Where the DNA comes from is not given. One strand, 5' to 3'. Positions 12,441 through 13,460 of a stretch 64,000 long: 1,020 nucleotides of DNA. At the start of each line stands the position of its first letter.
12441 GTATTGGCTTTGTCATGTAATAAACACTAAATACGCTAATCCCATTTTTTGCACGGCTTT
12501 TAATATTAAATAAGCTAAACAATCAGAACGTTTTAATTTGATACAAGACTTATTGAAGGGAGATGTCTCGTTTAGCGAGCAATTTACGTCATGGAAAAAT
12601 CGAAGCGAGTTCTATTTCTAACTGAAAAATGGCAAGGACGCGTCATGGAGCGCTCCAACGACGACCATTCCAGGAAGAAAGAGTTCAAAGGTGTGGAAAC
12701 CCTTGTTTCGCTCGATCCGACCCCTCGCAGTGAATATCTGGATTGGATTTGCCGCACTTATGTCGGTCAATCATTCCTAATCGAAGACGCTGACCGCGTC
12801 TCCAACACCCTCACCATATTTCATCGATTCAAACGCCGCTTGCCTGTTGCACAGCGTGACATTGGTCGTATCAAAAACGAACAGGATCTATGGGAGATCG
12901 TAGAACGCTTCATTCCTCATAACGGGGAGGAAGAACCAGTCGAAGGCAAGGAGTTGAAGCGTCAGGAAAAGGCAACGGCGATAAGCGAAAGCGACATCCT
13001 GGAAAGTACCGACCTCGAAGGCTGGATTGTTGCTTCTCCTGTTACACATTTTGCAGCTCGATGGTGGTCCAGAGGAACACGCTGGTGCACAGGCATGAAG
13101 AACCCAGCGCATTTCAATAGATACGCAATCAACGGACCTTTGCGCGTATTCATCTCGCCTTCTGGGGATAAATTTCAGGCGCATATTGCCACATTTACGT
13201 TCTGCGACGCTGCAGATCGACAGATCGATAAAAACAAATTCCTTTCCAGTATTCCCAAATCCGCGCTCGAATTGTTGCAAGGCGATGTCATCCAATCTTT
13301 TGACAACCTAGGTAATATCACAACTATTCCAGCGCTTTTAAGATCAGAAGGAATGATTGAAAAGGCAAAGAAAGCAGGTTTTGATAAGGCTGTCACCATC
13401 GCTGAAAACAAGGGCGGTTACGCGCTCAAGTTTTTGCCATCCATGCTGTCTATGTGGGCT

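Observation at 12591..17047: Tandem giant paralogs: conserved N-module, divergent repeat-rich C-termini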

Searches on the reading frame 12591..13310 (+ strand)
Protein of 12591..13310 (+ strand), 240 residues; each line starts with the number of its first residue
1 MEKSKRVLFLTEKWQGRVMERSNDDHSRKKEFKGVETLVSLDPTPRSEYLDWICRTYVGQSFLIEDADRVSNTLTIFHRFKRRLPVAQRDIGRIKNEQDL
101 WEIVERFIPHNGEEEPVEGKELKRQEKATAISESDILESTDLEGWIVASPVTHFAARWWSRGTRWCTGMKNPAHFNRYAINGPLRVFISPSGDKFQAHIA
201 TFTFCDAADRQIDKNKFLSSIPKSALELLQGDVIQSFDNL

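Call 10: find_homologous_proteins(query=window:12591-13310:+, max_evalue=0.001)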
Query window:12591-13310:+: 236 candidates shared short words with the query, none scored E <= 0.001.

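Call 22: search_protein_representatives(alignment_id=A1)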
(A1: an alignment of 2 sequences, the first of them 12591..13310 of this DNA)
Query: 2 sequences, 241 profile positions. Proteins with E-value up to 0.001 (for the whole library): 4280; up to 1e-10: 1802; up to 1e-30: 90. The best 150 are listed.
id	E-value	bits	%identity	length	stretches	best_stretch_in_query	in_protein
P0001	5.6e-140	480.9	-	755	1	1-241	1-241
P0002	2.8e-112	390.2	-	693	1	19-240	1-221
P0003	4.6e-91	320.8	-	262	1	4-239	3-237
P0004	2.3e-86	305.4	-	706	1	2-236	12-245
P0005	7.8e-82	290.6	-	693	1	6-235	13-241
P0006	2.7e-72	259.3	-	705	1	3-236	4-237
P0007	6.1e-56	205.8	-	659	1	4-235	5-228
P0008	2.8e-54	200.4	-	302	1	5-225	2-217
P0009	1.4e-51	191.6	-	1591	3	19-225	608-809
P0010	3.3e-51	190.3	-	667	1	6-234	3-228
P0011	4.9e-50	186.5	-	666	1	5-232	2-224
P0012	1.3e-48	181.8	-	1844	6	34-200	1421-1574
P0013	8.7e-45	169.3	-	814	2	42-213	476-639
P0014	5.6e-41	156.8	-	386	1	3-221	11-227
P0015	9.5e-41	156.1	-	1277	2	42-213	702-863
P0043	3.9e-35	137.7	-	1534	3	68-217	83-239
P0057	2.9e-34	134.8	-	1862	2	21-212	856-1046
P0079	8.9e-32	126.7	-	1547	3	54-220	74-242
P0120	2.3e-27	112.3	-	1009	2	71-218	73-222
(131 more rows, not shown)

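Call 26: predict_structure(alignment_id=A1)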
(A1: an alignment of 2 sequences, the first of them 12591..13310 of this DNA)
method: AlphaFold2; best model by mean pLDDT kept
length: 240 residues; sequences in the alignment: 2
mean_pLDDT: 45.1   pTM: 0.38
mean pLDDT of the five models: 45.1, 42.5, 40.4, 32.4, 30.1
residues with pLDDT >= 90: 0; 70-90: 40; 50-70: 30; < 50: 170
segments of 3 or more residues with pLDDT < 50: 1-3, 5-135, 151-182, 237-240
pLDDT, mean of each block of 10 residues (from residue 1): 43 40 32 27 33 32 30 40 37 36 33 33 35 54 73 36 32 33 65 71 65 78 77 50
secondary structure, 60 per line:
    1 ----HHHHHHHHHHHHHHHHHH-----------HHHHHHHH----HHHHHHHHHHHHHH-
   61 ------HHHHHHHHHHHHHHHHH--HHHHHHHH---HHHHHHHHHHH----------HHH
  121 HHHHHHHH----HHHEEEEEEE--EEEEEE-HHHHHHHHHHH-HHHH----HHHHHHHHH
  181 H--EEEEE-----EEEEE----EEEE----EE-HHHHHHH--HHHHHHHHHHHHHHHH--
elements in order: H5-22 H34-41 H46-59 H67-83 H86-93 H97-107 H118-128 E136-142 E145-150 H152-162 H164-167 H172-181 E184-188 E194-198 E203-206 H214-220 H223-238

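Call 29: find_homologous_proteins(query=A3, max_evalue=0.001)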
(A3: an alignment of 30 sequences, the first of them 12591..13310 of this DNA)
Query A3 (30 sequences) (240 aa, profile of the alignment): 130 proteins with E <= 0.001 among 7379 candidates; the best 120 are listed.
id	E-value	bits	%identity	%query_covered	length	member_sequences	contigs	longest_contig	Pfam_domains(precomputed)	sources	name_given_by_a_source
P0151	1.1e-124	435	37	72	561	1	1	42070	PF13475.12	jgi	jgi:Domain of unknown function (DUF4116)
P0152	2.4e-124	433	38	71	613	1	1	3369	PF13475.12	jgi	jgi:Domain of unknown function (DUF4116)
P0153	6.0e-121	422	36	73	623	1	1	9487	PF13475.12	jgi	jgi:Domain of unknown function (DUF4116)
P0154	1.1e-120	421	36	71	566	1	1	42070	PF13475.12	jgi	jgi:tetratricopeptide (TPR) repeat protein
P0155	4.5e-120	419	37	72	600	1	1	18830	PF13475.12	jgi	jgi:Domain of unknown function (DUF4116)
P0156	1.6e-118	414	37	71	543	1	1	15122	PF28392.1,PF13475.12,PF18582.7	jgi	jgi:Domain of unknown function (DUF4116)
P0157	2.1e-118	414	33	78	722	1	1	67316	PF13475.12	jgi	jgi:Domain of unknown function (DUF4116)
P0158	2.4e-118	414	36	72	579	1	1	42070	PF28392.1,PF13475.12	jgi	jgi:Domain of unknown function (DUF4116)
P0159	2.6e-118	414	36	71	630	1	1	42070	PF13475.12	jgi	jgi:Domain of unknown function (DUF4116)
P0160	3.7e-118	413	37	72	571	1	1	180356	PF13475.12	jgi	jgi:Domain of unknown function (DUF4116)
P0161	6.6e-118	412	37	73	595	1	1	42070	PF13475.12,PF02389.21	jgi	jgi:Domain of unknown function (DUF4116)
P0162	7.2e-118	412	37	73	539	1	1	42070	PF13475.12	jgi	jgi:Domain of unknown function (DUF4116)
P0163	8.8e-118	412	36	71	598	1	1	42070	PF13475.12,PF17126.12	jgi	jgi:Domain of unknown function (DUF4116)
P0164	1.1e-117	412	33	74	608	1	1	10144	PF28392.1,PF13475.12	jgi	jgi:hypothetical protein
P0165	1.9e-117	411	36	71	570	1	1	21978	PF28392.1,PF13475.12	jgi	jgi:Domain of unknown function (DUF4116)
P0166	2.0e-117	411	34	72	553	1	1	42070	PF13475.12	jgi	jgi:Domain of unknown function (DUF4116)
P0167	2.1e-117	411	36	73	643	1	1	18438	PF13475.12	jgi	jgi:Domain of unknown function (DUF4116)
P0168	3.6e-117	410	33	76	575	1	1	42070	PF13475.12,PF02389.21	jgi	jgi:Domain of unknown function (DUF4116)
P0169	2.8e-116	407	38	72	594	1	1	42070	PF13475.12,PF17126.12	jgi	jgi:Domain of unknown function (DUF4116)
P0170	1.4e-115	405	35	73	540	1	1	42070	PF28392.1,PF13475.12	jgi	jgi:Domain of unknown function (DUF4116)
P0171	1.8e-115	404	35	72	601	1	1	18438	PF13475.12,PF17126.12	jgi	jgi:Domain of unknown function (DUF4116)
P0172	6.0e-114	399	34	76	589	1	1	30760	PF13475.12,PF17126.12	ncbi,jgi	jgi:hypothetical protein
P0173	7.7e-114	399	36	70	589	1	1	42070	PF13475.12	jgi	jgi:Domain of unknown function (DUF4116)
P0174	1.1e-113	398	36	73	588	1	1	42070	PF13475.12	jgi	jgi:Domain of unknown function (DUF4116)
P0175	3.5e-113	397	36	72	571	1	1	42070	PF28392.1,PF13475.12,PF17126.12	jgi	jgi:hypothetical protein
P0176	3.6e-113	397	37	73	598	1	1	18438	PF13475.12,PF01510.31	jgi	jgi:Domain of unknown function (DUF4116)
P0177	3.8e-113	397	34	74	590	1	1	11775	PF28392.1,PF13475.12,PF17126.12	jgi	jgi:Domain of unknown function (DUF4116)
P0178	4.3e-113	397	36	72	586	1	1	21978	PF13475.12,PF17126.12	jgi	jgi:Domain of unknown function (DUF4116)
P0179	3.4e-112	394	34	71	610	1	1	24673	PF28392.1,PF13475.12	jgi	jgi:hypothetical protein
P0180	3.7e-112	393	37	72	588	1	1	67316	PF28392.1,PF13475.12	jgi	jgi:tetratricopeptide (TPR) repeat protein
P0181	4.0e-112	393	35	73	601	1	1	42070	PF13475.12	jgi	jgi:Domain of unknown function (DUF4116)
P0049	1.0e-111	392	40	78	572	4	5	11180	PF13475.12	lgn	-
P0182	1.6e-111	391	37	72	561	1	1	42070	PF13475.12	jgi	jgi:Domain of unknown function (DUF4116)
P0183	1.8e-111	391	35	74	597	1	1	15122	PF13475.12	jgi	jgi:Domain of unknown function (DUF4116)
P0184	3.3e-111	390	36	72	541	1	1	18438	PF13475.12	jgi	jgi:Domain of unknown function (DUF4116)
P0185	3.6e-111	390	35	72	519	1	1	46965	PF13475.12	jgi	jgi:tetratricopeptide (TPR) repeat protein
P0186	5.5e-111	390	35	74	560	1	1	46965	PF13475.12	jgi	jgi:Domain of unknown function (DUF4116)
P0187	1.2e-110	388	35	75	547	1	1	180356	PF13475.12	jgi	jgi:Domain of unknown function (DUF4116)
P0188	1.4e-110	388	37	71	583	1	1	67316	PF13475.12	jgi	jgi:Domain of unknown function (DUF4116)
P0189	1.6e-110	388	35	72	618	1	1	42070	PF13475.12,PF18582.7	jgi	jgi:Domain of unknown function (DUF4116)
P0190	5.8e-110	386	34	74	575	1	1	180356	PF13475.12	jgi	jgi:Domain of unknown function (DUF4116)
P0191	7.3e-110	386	30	66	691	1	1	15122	PF13475.12,PF17126.12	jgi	jgi:Domain of unknown function (DUF4116)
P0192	7.7e-110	386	37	71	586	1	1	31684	PF13475.12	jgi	jgi:hypothetical protein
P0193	7.9e-110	386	32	74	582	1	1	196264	PF13475.12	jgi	jgi:Domain of unknown function (DUF4116)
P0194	1.2e-109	385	35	73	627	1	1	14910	PF13475.12,PF02389.21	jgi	jgi:Domain of unknown function (DUF4116)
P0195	6.6e-109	383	34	74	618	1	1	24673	PF13475.12,PF17126.12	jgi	jgi:hypothetical protein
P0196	7.8e-109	382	36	74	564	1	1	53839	PF13475.12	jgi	jgi:Domain of unknown function (DUF4116)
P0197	2.6e-108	381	34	72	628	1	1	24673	PF13475.12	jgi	jgi:Domain of unknown function (DUF4116)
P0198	3.3e-108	380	34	74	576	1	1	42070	PF13475.12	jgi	jgi:Domain of unknown function (DUF4116)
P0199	3.4e-108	380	34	73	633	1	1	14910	PF28392.1,PF13475.12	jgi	jgi:Domain of unknown function (DUF4116)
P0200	4.6e-108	380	36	72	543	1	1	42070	PF13475.12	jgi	jgi:uncharacterized membrane protein YecN with MAPEG domain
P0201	5.3e-108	380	35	72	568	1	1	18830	PF28392.1,PF13475.12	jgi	jgi:hypothetical protein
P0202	1.1e-107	379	35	73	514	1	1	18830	PF13475.12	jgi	jgi:Domain of unknown function (DUF4116)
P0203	1.1e-107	379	35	73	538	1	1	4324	PF13475.12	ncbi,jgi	jgi:hypothetical protein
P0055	2.4e-107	378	36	73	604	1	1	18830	PF13475.12,PF17126.12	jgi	jgi:Domain of unknown function (DUF4116)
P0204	3.1e-107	377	37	71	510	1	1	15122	PF13475.12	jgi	jgi:Domain of unknown function (DUF4116)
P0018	5.3e-107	376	38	75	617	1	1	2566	PF13475.12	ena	-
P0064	1.5e-106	375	40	66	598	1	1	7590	PF13475.12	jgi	jgi:hypothetical protein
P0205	1.7e-106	375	37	71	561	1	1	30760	PF13475.12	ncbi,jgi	jgi:hypothetical protein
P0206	3.8e-106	374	35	73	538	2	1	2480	PF13475.12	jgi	jgi:hypothetical protein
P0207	3.8e-106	374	35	73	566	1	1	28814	PF13475.12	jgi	jgi:Domain of unknown function (DUF4116)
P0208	7.5e-106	373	32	74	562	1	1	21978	PF13475.12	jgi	jgi:Domain of unknown function (DUF4116)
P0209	1.8e-105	371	35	73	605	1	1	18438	PF28392.1,PF13475.12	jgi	jgi:Domain of unknown function (DUF4116)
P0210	1.1e-104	369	34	72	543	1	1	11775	PF13475.12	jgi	jgi:Domain of unknown function (DUF4116)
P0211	3.8e-104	367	35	75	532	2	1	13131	PF13475.12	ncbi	-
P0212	4.5e-103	364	33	72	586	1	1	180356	PF13475.12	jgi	jgi:Domain of unknown function (DUF4116)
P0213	7.1e-103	363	41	75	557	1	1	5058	PF13475.12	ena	-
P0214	4.1e-102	360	36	71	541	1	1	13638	PF13475.12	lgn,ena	-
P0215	6.3e-102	360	34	75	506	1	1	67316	PF13475.12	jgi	jgi:Domain of unknown function (DUF4116)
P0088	1.1e-101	359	34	72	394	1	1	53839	PF13475.12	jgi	jgi:Domain of unknown function (DUF4116)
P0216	3.2e-101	357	38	72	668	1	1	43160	PF13475.12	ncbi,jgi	jgi:hypothetical protein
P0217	3.2e-101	357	31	73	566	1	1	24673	PF13475.12,PF17126.12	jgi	jgi:Domain of unknown function (DUF4116)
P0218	5.3e-101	357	34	74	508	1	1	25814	PF13475.12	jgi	jgi:hypothetical protein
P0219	7.4e-100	353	39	72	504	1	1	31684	PF13475.12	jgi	jgi:hypothetical protein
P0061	1.1e-99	352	36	71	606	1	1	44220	PF13475.12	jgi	jgi:hypothetical protein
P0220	2.6e-99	351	40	72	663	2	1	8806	PF13475.12,PF17126.12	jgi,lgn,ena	-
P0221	2.6e-98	348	31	73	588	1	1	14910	PF28392.1,PF13475.12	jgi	jgi:Domain of unknown function (DUF4116)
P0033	4.0e-98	347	41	72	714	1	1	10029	PF13475.12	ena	-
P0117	6.3e-98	347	31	81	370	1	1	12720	PF13475.12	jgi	jgi:hypothetical protein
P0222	1.8e-97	345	35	68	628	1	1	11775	PF13475.12,PF17126.12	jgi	jgi:Domain of unknown function (DUF4116)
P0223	3.9e-97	344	32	74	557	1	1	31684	PF13475.12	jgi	jgi:hypothetical protein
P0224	7.4e-97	343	35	73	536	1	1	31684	PF13475.12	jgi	jgi:Domain of unknown function (DUF4116)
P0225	9.8e-97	343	30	74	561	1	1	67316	PF13475.12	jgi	jgi:Domain of unknown function (DUF4116)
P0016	3.3e-96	341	40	75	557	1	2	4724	PF13475.12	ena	-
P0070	3.2e-95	338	40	76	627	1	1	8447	PF13475.12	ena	-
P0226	4.3e-95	337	35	72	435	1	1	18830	PF13475.12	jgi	jgi:hypothetical protein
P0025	6.5e-95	337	40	78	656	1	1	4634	PF13475.12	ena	-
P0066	1.9e-94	335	36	86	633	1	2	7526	PF13475.12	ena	-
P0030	9.6e-94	333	41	78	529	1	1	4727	PF13475.12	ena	-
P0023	1.3e-92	329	38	78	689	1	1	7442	PF13475.12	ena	-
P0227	4.7e-92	327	34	76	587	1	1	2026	PF13475.12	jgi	jgi:hypothetical protein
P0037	3.3e-91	325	38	76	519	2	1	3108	PF13475.12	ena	-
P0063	2.1e-90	322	33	88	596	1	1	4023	PF13475.12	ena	-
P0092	3.7e-90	321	40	71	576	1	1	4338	PF13475.12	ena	-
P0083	8.0e-89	317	31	87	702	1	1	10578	PF13475.12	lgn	-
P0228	1.2e-88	316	32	80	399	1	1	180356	PF13475.12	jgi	jgi:Domain of unknown function (DUF4116)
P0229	4.6e-88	314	37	72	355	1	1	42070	PF13475.12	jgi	jgi:hypothetical protein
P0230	9.2e-88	313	33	87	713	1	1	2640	PF13475.12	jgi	jgi:hypothetical protein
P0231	2.0e-86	309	83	100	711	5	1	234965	-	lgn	-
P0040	2.3e-86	309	40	80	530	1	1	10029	PF13475.12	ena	-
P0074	3.0e-85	305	37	89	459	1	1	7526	PF13475.12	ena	-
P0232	1.2e-84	303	68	100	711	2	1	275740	-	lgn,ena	-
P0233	2.4e-84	302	92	91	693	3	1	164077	-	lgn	-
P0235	1.5e-81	293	100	93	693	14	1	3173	-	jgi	jgi:hypothetical protein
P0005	2.2e-81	292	50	95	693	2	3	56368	PF13475.12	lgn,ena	-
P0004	2.6e-81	292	54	97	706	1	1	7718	PF13475.12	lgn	-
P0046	4.3e-81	291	41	71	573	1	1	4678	PF13475.12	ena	-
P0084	5.6e-81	291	34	88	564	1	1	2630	PF13475.12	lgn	-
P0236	9.0e-81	290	50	95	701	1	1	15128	PF13475.12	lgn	-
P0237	1.0e-80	290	35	72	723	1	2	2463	PF13475.12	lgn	-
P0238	1.9e-80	289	76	93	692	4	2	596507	-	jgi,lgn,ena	-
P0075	2.4e-80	289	35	74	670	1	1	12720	PF13475.12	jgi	jgi:hypothetical protein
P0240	7.6e-80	287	53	98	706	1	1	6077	PF13475.12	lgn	-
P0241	1.6e-77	280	54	83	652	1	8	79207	PF13475.12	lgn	-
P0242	1.9e-76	276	37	74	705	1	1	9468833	PF13475.12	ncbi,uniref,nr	ncbi:DUF4116 domain-containing protein [Archangium primigenium]|uniref:DUF4116 domain-containing pro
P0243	7.8e-72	261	38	71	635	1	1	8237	PF13475.12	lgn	-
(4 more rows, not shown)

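Call 30: search_solved_structures(query=A3, max_evalue=10, show_alignments=2)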
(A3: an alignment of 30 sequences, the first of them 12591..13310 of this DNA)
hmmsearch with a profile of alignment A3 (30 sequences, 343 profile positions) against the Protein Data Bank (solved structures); distinct sequences matched with E-value up to 10: 2.
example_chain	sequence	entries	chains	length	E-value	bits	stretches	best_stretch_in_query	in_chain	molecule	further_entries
3r1n_A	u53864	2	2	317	0.95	12.2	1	35-71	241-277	MAP kinase-activated protein kinase 3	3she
3fhr_A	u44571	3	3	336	1.1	12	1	35-71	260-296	MAP kinase-activated protein kinase 3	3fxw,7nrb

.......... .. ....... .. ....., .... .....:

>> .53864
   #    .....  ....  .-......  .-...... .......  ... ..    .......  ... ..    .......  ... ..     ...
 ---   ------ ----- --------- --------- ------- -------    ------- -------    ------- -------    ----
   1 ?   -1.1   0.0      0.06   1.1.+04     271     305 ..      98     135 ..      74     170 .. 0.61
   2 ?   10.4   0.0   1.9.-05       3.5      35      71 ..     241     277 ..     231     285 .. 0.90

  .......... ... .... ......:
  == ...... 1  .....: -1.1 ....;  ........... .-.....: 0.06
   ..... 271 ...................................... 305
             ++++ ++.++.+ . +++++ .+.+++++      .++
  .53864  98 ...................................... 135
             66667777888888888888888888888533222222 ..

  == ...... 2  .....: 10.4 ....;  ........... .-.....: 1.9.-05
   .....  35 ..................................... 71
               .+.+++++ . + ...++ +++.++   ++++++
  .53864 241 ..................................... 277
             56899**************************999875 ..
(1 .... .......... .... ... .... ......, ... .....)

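Call 31: search_protein_families(library=pfam, proteins=[P0156, P0158, P0164, P0242, P0005, P0004, P0231, P0232], max_evalue=0.01)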
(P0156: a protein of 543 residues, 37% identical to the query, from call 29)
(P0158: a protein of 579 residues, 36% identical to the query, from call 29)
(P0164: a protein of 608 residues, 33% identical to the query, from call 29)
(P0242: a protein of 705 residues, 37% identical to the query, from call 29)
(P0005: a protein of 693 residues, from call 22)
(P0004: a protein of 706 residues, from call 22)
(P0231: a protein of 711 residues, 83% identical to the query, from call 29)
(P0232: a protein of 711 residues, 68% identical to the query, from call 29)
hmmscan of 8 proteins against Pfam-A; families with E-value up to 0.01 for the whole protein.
P0156 (543 aa): 3 families
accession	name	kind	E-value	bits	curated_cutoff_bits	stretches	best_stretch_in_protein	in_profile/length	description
PF13475.11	DUF4116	-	7.7e-47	157.1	24.9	5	288-331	3-47/49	Domain of unknown function (DUF4116)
PF18582.6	HZS_alpha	-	0.0003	21.7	26.6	0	264-304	42-79/98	Hydrazine synthase alpha subunit middle domain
PF09461.15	PcF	-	0.0014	19.4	25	0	384-411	3-27/45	Phytotoxin PcF protein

P0158 (579 aa): 3 families
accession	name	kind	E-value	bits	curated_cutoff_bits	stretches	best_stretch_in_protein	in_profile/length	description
PF13475.11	DUF4116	-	6.5e-48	160.5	24.9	5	488-533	3-49/49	Domain of unknown function (DUF4116)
PF02389.20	Cornifin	-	0.00072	20.2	34.8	0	385-470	40-125/135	Cornifin (SPRR) family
PF17126.11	RsmF_methylt_CI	-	0.0014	19.1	27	0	373-405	13-43/61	RsmF rRNA methyltransferase first C-terminal domain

P0164 (608 aa): 4 families
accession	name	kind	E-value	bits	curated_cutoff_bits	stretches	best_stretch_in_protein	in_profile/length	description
PF13475.11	DUF4116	-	9.9e-48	159.9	24.9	5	347-390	3-47/49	Domain of unknown function (DUF4116)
PF02389.20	Cornifin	-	8.5e-05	23.2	34.8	0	301-381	25-105/135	Cornifin (SPRR) family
PF10623.15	PilI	-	0.0053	16.8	25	0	279-315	16-52/77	Plasmid conjugative transfer protein PilI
PF22334.1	TubZ_C_2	-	0.0067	17.3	27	0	456-487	10-41/88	Phage tubulin-like protein, C-terminal domain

P0242 (705 aa): 1 family
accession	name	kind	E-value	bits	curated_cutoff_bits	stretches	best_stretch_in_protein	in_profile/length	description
PF13475.11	DUF4116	-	1.3e-21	76.4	24.9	3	612-647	2-39/49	Domain of unknown function (DUF4116)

P0005 (693 aa): 1 family
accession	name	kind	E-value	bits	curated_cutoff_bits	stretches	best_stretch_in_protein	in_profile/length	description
PF13475.11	DUF4116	-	1.3e-13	50.7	24.9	3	548-590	1-44/49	Domain of unknown function (DUF4116)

P0004 (706 aa): 1 family
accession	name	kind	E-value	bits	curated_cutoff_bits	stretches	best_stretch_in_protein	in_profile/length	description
PF13475.11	DUF4116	-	1.9e-07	31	24.9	0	548-585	6-44/49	Domain of unknown function (DUF4116)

P0231 (711 aa): 0 families

P0232 (711 aa): 0 families

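Call 32: find_encoding_contigs(protein=P0235, flank=10000, max_places=4)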
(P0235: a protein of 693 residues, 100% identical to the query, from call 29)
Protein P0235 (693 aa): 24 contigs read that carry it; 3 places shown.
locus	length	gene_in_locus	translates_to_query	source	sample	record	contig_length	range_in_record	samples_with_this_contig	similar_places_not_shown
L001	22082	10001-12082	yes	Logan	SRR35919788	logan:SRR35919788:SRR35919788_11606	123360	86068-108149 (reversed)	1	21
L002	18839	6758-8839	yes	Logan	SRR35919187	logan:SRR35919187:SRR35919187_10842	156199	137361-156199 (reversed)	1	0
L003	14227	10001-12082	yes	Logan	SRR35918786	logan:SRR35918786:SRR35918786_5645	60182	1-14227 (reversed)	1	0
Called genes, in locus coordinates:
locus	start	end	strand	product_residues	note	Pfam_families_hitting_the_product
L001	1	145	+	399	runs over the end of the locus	-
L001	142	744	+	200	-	-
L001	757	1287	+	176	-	-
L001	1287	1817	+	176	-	-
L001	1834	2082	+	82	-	-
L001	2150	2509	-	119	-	-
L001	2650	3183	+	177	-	-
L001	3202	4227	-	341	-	PF05569:Peptidase_M56 (faint), PF01435:Peptidase_M48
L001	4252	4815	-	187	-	PF04011:LemA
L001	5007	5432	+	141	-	-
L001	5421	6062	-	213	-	-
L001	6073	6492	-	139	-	-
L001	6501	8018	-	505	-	PF00753:Lactamase_B, PF12706:Lactamase_B_2, PF22505:RNase_J_b_CASP, PF07521:RMMBL (weak)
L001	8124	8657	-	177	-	PF02600:DsbB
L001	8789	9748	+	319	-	PF01145:Band_7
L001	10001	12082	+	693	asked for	-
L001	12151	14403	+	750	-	-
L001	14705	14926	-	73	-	-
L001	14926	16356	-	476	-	-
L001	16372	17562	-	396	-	PF19911:DUF6384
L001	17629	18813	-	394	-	-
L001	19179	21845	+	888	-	PF12705:PDDEXK_1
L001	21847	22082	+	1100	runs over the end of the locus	PF00580:UvrD-helicase, PF13245:AAA_19, PF13361:UvrD_C, PF13538:UvrD_C_2 (faint)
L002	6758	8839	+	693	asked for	-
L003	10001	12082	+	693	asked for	-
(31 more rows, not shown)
